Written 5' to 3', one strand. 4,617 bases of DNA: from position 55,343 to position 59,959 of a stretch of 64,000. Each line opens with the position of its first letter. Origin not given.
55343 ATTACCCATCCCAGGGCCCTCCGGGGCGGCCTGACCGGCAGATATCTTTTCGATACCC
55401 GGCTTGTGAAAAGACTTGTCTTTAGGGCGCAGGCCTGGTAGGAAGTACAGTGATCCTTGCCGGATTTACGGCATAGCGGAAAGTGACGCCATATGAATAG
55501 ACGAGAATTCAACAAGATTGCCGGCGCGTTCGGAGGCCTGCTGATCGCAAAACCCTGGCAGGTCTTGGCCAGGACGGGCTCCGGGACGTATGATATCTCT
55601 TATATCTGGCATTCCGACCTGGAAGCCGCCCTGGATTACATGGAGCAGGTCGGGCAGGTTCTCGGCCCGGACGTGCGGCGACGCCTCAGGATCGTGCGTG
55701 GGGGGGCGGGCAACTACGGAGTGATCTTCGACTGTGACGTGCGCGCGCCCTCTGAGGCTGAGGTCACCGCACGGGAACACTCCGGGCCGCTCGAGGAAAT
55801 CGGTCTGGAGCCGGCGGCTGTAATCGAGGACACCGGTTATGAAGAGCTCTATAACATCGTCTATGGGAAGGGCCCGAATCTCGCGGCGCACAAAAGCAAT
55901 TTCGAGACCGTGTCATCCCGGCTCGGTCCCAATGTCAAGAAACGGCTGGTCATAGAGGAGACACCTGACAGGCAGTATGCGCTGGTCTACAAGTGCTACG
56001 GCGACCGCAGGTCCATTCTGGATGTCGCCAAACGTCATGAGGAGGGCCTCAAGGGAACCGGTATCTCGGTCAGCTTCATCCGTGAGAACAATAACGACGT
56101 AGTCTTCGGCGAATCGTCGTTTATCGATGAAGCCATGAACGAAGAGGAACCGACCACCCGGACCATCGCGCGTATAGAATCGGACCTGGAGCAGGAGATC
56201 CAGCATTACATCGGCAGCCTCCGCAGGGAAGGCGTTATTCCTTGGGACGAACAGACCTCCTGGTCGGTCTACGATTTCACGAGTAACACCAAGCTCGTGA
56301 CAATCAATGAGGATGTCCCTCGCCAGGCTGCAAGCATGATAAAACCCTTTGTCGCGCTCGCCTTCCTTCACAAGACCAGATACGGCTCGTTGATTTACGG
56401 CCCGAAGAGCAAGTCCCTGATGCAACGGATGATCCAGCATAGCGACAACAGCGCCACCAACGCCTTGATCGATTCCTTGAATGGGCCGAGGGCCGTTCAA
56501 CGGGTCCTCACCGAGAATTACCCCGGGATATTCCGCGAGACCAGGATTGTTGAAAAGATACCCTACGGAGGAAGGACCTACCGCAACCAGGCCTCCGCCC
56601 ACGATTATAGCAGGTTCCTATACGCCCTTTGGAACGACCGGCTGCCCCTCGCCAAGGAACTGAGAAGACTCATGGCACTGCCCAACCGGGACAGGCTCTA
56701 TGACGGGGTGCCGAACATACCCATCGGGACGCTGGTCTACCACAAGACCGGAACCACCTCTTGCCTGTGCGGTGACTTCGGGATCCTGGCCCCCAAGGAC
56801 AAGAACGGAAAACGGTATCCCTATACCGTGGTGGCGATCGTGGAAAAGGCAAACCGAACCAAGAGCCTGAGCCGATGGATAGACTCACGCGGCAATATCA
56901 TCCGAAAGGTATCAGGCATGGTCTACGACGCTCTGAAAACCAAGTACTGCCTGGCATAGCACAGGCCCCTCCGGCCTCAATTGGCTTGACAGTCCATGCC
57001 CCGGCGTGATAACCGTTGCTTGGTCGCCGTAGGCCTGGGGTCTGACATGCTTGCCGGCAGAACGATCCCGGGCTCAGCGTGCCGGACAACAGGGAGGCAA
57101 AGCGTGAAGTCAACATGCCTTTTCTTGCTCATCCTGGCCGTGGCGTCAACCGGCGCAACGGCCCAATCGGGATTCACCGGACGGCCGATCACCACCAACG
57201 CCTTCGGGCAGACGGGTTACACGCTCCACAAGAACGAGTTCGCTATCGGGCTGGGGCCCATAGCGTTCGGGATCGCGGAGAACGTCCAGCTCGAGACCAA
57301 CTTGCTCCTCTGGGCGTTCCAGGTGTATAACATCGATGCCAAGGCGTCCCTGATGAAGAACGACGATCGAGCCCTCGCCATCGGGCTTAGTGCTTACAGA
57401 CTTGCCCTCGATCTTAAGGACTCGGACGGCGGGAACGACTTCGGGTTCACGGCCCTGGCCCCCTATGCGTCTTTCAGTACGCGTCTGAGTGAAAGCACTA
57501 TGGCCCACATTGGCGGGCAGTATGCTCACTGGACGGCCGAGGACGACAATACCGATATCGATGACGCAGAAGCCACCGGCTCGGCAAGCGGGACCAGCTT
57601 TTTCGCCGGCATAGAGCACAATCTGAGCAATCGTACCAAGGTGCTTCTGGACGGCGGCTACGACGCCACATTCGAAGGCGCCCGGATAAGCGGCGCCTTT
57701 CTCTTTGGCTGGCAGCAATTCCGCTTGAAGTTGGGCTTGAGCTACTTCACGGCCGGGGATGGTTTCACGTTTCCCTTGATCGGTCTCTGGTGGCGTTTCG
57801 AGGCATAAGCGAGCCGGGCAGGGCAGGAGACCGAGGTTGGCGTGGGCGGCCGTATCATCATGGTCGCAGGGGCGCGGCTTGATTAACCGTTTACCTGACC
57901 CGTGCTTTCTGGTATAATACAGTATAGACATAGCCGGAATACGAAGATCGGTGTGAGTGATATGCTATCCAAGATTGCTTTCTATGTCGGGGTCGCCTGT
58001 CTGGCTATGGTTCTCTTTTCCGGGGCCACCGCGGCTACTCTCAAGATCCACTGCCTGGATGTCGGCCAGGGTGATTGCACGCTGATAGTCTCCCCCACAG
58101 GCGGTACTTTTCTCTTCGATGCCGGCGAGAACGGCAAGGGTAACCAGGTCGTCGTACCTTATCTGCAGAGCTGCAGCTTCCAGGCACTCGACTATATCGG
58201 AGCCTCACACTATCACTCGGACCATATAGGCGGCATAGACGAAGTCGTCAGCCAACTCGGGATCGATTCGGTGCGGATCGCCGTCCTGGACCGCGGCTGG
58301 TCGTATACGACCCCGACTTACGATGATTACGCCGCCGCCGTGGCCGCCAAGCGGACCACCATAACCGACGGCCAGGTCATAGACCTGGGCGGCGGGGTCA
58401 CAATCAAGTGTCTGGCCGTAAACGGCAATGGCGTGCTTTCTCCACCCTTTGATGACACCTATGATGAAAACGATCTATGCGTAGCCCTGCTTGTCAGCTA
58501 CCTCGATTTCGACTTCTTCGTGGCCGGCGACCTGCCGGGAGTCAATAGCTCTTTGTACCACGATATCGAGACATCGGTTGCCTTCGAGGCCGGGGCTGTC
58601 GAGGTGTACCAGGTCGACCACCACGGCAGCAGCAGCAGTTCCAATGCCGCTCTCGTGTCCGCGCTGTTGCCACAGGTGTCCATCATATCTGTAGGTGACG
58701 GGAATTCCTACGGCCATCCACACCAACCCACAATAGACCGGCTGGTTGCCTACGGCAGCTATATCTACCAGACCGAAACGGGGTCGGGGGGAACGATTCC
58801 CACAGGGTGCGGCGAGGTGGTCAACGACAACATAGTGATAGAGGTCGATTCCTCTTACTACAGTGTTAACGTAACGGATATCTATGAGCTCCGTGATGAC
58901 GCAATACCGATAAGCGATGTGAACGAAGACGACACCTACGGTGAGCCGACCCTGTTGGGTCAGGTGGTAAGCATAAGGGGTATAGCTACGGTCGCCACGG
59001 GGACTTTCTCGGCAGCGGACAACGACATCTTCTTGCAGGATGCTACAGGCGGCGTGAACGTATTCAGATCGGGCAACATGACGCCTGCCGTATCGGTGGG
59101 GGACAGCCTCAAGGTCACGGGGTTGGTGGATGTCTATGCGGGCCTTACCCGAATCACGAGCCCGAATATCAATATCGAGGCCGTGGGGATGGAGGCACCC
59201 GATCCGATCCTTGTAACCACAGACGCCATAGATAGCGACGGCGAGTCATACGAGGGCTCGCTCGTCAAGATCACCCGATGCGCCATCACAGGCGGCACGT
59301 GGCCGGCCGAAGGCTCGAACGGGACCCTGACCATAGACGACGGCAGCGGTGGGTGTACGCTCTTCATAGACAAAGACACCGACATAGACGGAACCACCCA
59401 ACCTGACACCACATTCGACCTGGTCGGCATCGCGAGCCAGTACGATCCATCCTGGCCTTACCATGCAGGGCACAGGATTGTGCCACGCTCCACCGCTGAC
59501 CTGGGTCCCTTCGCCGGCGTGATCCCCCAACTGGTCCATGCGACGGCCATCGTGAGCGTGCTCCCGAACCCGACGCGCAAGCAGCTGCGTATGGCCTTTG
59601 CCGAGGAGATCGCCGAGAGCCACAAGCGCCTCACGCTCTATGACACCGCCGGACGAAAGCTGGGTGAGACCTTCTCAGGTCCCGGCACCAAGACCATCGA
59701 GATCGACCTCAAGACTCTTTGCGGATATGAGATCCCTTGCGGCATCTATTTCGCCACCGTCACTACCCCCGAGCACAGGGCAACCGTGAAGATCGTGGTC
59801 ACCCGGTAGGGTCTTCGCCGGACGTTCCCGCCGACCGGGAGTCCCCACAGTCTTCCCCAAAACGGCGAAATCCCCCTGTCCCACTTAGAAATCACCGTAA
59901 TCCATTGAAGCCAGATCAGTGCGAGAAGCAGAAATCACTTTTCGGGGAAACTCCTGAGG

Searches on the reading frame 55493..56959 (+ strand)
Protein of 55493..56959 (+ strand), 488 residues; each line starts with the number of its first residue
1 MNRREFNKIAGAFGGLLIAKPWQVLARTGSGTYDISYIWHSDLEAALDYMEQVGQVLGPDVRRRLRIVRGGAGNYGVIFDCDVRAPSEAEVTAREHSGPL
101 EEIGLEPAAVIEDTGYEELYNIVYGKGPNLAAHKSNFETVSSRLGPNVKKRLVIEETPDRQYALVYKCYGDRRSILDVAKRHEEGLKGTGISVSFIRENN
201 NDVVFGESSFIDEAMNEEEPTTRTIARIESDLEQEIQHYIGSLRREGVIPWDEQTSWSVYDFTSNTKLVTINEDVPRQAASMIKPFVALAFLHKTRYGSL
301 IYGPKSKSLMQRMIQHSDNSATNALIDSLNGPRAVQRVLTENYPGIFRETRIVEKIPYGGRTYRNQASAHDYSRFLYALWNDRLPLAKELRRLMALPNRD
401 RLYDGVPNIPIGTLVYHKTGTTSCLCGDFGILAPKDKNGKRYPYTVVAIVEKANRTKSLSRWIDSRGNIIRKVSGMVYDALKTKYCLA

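Call 42: search_protein_families(library=pfam, proteins=[window:55493-56959:+], max_evalue=0.00001)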
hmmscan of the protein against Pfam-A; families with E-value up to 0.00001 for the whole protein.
window:55493-56959:+ (488 aa): 1 family
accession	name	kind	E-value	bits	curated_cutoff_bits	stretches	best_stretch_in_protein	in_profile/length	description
PF13354.11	Beta-lactamase2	-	5.1e-20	72.2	22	1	307-443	76-209/214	Beta-lactamase enzyme family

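Call 65: find_encoding_contigs(protein=window:55493-56959:+, flank=10000, max_places=2)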
Protein window:55493-56959:+ (488 aa): no gene with exactly this product is on record in the collection.

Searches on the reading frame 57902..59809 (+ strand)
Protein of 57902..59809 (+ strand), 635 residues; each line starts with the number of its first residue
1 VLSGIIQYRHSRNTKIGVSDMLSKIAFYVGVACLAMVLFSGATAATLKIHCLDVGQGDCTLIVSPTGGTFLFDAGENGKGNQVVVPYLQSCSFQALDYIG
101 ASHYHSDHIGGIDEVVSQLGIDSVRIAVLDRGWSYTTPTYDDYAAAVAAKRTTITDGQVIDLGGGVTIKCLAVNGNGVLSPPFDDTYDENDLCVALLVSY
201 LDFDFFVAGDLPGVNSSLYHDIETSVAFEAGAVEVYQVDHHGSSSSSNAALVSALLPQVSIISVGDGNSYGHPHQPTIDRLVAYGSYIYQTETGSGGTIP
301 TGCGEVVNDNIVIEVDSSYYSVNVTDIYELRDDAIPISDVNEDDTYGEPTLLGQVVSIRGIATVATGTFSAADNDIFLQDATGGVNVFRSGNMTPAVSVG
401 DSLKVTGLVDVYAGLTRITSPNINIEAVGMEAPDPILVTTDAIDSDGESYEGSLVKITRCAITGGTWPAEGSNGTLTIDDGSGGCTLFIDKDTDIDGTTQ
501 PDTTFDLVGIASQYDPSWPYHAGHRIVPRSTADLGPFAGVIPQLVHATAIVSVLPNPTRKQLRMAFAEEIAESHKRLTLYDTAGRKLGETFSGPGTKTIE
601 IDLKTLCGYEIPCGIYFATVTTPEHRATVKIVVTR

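Call 44: search_protein_families(library=pfam, proteins=[window:57902-59809:+], max_evalue=0.00001)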
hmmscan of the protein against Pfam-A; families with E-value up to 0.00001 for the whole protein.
window:57902-59809:+ (635 aa): 3 families
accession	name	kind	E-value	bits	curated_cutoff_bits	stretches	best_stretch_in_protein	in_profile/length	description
PF00753.33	Lactamase_B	-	1.2e-09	38.8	22.7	1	53-138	2-86/196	Metallo-beta-lactamase superfamily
PF12706.13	Lactamase_B_2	-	3e-06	27.4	27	1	70-248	3-182/200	Beta-lactamase superfamily domain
PF18962.6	Por_Secre_tail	-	6.4e-06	26.8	27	0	554-633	2-75/75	Secretion system C-terminal sorting domain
